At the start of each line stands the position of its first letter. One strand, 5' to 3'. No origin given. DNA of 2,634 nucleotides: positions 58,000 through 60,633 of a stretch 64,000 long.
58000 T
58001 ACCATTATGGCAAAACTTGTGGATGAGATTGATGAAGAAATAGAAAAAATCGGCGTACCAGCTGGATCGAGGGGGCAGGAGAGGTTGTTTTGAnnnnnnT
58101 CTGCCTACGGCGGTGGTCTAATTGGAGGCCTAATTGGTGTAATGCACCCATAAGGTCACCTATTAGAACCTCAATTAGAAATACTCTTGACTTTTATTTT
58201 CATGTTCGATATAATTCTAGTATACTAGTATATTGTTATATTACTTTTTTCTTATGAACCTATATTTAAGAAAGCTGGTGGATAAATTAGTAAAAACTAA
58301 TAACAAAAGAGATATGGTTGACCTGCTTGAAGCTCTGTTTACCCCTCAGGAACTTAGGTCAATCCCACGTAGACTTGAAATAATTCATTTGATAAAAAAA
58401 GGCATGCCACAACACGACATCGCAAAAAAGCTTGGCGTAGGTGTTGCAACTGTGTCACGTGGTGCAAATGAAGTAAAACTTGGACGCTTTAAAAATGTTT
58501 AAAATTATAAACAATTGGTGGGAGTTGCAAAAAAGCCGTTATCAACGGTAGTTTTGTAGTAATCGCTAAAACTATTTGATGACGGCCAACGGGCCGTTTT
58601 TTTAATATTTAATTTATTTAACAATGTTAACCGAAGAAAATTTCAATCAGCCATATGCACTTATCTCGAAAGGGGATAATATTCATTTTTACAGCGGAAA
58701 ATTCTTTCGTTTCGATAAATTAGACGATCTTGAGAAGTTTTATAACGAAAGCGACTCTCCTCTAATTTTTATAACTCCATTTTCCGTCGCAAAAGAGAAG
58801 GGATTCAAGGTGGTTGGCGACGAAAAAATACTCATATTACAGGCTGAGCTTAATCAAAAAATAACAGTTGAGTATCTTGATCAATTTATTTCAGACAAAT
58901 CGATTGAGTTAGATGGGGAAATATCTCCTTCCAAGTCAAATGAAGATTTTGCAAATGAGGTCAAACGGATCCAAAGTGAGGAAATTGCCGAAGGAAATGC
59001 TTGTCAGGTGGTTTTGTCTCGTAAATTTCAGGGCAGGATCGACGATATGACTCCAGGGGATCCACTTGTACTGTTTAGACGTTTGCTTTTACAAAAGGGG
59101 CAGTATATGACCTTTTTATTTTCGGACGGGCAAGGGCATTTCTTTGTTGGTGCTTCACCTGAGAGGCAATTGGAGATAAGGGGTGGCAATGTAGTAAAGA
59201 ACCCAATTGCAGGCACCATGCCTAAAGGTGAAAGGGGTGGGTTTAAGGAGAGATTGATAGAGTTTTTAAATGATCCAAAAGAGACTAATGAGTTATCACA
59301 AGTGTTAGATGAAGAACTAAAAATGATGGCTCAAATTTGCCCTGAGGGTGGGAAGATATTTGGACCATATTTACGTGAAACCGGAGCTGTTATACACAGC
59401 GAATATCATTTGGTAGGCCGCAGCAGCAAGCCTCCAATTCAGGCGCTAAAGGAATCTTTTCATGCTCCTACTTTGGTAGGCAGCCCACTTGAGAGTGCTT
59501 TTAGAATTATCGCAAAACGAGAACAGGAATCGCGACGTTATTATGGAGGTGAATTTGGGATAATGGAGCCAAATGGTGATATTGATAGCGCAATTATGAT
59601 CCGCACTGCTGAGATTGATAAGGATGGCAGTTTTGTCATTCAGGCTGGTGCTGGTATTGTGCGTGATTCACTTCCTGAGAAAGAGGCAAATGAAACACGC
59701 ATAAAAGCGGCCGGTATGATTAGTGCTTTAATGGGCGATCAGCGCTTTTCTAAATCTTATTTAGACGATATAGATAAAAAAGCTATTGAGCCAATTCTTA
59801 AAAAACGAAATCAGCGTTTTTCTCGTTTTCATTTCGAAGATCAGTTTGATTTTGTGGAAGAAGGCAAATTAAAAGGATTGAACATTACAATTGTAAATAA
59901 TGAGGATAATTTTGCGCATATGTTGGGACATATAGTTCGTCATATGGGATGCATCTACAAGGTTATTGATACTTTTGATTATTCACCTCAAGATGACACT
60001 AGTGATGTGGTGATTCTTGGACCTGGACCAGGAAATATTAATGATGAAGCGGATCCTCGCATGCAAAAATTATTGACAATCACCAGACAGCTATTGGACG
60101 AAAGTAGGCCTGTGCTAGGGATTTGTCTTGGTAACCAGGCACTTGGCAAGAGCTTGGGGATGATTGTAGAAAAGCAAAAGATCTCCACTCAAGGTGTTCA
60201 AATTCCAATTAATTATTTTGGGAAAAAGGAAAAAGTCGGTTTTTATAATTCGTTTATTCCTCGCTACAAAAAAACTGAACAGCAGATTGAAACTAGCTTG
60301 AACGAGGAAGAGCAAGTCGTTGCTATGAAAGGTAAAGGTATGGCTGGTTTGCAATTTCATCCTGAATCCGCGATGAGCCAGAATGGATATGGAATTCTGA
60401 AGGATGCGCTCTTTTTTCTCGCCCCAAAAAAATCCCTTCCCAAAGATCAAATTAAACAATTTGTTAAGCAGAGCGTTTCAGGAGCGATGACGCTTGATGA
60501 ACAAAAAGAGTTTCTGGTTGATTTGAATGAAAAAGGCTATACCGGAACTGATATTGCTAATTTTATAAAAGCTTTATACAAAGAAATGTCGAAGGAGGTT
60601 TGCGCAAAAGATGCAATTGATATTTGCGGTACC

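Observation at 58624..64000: Single-polypeptide TrpE-G-D-C-F fusion (1383 aa) translationally coupled to trpB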

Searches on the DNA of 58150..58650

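Call 73: search_rna_families(source=window, start=58150, end=58650, threshold=evalue, max_evalue=10)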
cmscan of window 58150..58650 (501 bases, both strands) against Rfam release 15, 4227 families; matches with E-value up to 10: 8.
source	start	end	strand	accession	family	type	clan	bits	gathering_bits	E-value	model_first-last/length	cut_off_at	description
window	58485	58594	-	RF00020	U5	Gene; snRNA; splicing;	-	22.6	40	0.45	1-117/117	no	U5 spliceosomal RNA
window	58390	58443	+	RF02068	STnc480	Gene; sRNA;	-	17.7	72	7.7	1-72/72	no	Enterobacterial sRNA STnc480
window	58573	58642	+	RF02900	AaHKsRNA82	Gene; sRNA;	-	17.3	51.4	7.8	1-81/81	no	Aggregatibacter sRNA 82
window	58498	58603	+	RF01770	rimP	Cis-reg; leader;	-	16.8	47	4.2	1-102/102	no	Gammaprotebacteria rimP leader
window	58485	58562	+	RF02618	SSRC34_2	Gene; sRNA;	-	16.7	48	4.4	1-125/125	no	Streptococcus sRNA 34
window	58518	58567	+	RF00722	mir-451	Gene; miRNA;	-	14.2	66.5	4.5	1-71/71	no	mir-451 microRNA precursor family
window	58284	58399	+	RF02114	FAM13A-AS1_1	Gene; lncRNA;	-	13.7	70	7.8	1-118/118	no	FAM13A antisense RNA 1 conserved region 1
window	58221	58383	+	RF02374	YenS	Gene; sRNA;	-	12.7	80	3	1-169/169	no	Yersinia YenS sRNA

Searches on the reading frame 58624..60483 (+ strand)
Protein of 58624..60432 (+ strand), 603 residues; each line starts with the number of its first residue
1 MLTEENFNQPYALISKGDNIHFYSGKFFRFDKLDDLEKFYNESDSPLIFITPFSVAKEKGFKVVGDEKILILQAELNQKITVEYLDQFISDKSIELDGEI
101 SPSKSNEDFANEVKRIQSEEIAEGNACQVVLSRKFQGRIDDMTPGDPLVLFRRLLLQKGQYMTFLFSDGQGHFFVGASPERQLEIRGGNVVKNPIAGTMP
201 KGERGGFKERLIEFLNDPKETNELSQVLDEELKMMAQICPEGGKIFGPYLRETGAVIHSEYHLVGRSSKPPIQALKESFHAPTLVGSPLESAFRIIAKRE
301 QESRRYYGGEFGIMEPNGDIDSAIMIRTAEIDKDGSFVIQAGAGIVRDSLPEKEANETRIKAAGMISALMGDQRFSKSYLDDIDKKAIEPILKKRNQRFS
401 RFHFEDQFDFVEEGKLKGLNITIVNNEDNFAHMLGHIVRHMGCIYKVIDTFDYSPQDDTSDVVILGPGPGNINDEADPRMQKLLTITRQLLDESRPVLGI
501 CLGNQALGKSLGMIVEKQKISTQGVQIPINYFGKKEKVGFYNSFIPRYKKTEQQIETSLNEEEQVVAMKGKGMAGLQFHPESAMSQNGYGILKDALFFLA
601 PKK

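Call 12: search_solved_structures(query=window:58624-60432:+, max_evalue=0.001, show_alignments=3)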
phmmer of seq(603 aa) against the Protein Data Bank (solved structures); distinct sequences matched with E-value up to 0.001: 51.
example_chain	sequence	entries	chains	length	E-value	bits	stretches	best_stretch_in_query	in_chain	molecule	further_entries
3r74_A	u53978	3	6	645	1.7e-93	317.5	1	46-596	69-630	Anthranilate/para-aminobenzoate synthases component I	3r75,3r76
4grh_A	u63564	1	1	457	5.6e-31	111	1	107-369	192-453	aminodeoxychorismate synthase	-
1i7q_A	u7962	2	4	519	1.5e-25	93.1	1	98-369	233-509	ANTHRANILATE SYNTHASE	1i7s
1i1q_A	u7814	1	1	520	1.6e-25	92.9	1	103-369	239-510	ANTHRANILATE SYNTHASE COMPONENT I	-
5kck_A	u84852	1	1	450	5.5e-25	91.2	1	118-365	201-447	Anthranilate synthase component I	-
5cwa_A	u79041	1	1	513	9.4e-23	83.8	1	118-371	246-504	Anthranilate synthase component 1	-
1qdl_A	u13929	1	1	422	3.3e-22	82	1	111-366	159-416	PROTEIN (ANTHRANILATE SYNTHASE (TRPE-SUBUNIT))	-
8hx6_A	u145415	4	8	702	1.5e-21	79.9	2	175-372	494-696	4-amino-4-deoxychorismate synthase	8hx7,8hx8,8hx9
7bvd_A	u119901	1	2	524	3e-21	78.9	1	106-370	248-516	Anthranilate synthase component 1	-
3os6_A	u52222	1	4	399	4.4e-21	78.3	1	96-369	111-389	Isochorismate synthase DhbC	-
5jy9_A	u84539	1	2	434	9.8e-17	64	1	106-369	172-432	Putative salicylate synthetase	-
2fn0_A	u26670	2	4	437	1e-16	63.9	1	106-369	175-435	salicylate synthetase, Irp9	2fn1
8qij_A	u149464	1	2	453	1.4e-14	56.9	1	161-362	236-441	Putative anthranilate synthase component I TrpE2/ Salicylate synthase MbtI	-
7qu9_A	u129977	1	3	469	1.7e-13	53.3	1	94-370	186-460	Anthranilate synthase component I family protein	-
7pi1_AAA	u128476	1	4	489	7.9e-13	51.1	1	95-369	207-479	Aminodeoxychorismate synthase component 1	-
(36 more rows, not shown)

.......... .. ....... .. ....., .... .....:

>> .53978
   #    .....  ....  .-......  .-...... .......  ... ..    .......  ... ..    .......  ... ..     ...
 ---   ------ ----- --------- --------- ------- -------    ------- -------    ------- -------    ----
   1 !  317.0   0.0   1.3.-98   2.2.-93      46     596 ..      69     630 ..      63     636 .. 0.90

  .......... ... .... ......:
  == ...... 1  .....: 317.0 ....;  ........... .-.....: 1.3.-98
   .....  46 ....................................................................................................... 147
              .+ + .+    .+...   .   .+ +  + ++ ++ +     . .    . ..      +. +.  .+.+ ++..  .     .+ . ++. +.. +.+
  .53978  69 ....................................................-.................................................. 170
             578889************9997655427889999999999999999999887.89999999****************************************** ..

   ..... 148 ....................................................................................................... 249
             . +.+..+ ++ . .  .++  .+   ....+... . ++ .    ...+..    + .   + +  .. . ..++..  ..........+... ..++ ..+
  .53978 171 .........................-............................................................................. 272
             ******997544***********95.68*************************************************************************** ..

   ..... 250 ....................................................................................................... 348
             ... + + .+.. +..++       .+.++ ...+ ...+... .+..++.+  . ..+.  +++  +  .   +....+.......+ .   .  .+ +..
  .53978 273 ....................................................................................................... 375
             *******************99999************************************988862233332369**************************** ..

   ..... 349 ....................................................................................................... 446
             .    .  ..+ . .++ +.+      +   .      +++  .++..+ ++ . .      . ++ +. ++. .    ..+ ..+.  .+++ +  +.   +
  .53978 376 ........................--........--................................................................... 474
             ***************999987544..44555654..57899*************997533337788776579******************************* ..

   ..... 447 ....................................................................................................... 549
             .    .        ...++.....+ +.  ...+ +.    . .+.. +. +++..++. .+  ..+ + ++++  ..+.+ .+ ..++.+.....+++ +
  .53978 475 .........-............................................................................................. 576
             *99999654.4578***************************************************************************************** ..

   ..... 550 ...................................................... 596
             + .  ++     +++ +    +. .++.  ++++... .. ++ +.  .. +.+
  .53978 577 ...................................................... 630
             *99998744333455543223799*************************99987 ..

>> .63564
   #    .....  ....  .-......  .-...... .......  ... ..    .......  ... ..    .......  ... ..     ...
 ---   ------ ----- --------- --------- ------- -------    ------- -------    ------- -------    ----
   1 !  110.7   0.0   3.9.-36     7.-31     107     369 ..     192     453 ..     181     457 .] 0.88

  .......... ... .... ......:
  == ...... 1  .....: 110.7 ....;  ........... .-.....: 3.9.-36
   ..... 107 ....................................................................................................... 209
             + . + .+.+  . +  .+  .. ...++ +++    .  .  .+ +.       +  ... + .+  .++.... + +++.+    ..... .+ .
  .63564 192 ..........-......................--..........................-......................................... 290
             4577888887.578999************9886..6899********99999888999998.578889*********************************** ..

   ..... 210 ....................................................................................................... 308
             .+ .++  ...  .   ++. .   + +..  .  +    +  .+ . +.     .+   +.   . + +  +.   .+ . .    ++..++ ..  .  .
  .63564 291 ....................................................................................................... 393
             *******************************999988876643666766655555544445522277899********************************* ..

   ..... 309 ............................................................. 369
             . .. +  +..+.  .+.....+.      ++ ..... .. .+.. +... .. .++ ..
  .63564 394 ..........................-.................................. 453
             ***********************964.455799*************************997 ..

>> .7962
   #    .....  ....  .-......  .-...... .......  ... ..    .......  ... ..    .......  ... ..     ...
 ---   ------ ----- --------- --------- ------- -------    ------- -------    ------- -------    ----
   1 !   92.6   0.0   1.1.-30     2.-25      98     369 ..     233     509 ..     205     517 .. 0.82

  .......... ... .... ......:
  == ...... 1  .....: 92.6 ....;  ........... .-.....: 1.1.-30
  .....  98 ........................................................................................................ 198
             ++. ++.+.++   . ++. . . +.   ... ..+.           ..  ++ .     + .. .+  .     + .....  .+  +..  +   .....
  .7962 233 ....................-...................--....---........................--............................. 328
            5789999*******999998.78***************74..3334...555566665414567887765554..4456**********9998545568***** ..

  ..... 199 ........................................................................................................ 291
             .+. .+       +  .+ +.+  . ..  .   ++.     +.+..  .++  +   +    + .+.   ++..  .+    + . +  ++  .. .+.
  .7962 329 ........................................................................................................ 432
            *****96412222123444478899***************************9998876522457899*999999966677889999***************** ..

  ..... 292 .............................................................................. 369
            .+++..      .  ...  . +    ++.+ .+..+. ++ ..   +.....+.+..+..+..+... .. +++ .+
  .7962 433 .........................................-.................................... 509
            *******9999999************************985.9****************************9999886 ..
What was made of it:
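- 59734..59883 (+): E-G linker (aa 371-420), as in PhzE. Call 12: the alignment to PhzE runs continuously through the linker.
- On PhzE / ADIC synthase family: Call 12: 3R74 at E=1.7e-93, covering aa 46-596 of the query and 69-630 of PhzE.
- Closest known: PhzE, 2-amino-2-deoxyisochorismate. Same: Alignment over aa 46-596, E=1.7e-93 (call 12).
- The best structural relative is PhzE, by a wide margin (call 12). The second-best PDB hit is an ADC synthase, 4GRH (call 12).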

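Call 75: find_related_loci(query=A3, collection=metagenome_contigs, flank=1500)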
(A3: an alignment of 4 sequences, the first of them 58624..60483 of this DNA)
Query A3 (620 aa) in metagenome_contigs; peptide patterns used: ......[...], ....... (x = any residue, [..] = any of these).
600 stretches matched a pattern (row limit reached: there are more); 13 encode a relative of the query (tblastn E <= 1e-3); 13 distinct loci.
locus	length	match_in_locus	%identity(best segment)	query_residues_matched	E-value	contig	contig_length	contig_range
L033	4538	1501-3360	55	1-620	0e+0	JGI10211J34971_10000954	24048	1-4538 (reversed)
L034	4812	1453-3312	54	1-620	0e+0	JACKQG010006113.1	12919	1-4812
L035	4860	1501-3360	54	1-620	0e+0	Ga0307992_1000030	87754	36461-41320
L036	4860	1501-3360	53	1-620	0e+0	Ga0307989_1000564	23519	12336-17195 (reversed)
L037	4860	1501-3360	53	1-620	0e+0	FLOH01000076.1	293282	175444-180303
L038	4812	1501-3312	54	1-604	0e+0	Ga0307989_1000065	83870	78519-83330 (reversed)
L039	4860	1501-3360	53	1-620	0e+0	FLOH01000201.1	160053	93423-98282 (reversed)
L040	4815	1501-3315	54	1-605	0e+0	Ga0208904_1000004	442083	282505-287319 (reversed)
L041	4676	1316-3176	57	1-620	0e+0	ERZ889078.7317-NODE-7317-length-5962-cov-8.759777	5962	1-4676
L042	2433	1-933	50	310-620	3e-93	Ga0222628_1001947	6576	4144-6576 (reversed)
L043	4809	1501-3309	54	1-603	0e+0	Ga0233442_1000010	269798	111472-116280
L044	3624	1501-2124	27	167-369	9e-12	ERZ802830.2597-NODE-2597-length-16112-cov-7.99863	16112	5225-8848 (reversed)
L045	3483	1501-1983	26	212-369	2e-9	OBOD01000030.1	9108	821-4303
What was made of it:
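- Tried and rejected: It found only Marinimicrobia-type loci at 53-57% identity (call 75), so I built no covariance model.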
